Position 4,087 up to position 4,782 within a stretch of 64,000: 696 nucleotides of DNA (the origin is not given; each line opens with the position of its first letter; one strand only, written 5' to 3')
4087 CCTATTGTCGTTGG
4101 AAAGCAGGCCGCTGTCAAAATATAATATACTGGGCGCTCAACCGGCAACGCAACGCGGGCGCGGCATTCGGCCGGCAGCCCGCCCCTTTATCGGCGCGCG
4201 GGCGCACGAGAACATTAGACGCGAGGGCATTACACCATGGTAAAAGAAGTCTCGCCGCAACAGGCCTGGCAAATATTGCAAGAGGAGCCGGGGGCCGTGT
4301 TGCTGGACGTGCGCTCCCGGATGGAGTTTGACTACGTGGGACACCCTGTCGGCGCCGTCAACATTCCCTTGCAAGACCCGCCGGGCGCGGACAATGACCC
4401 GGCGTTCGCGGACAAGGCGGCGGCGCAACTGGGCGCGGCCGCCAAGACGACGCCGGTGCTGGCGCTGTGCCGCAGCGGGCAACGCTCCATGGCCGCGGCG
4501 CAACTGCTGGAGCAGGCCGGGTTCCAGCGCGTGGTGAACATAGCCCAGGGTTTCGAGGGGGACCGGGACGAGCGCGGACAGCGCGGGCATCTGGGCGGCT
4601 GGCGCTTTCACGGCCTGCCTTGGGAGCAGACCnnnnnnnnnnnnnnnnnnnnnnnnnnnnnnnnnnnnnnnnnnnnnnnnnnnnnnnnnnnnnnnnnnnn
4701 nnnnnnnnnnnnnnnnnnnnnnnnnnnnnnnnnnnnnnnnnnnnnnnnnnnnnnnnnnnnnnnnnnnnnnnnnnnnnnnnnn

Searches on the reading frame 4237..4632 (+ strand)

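Call 60: search_protein_families(library=pfam, proteins=[window:4237-4632:+], max_evalue=0.01)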
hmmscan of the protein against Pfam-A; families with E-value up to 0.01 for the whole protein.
window:4237-4632:+ (132 aa): 2 families
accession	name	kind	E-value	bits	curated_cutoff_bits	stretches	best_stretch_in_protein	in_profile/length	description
PF00581.25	Rhodanese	-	1.2e-16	61.4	22.2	1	6-108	1-98/102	Rhodanese-like domain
PF04273.18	BLH_phosphatase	-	0.0016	19.2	26.1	1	65-89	80-104/110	Beta-lactamase hydrolase-like protein, phosphatase-like domain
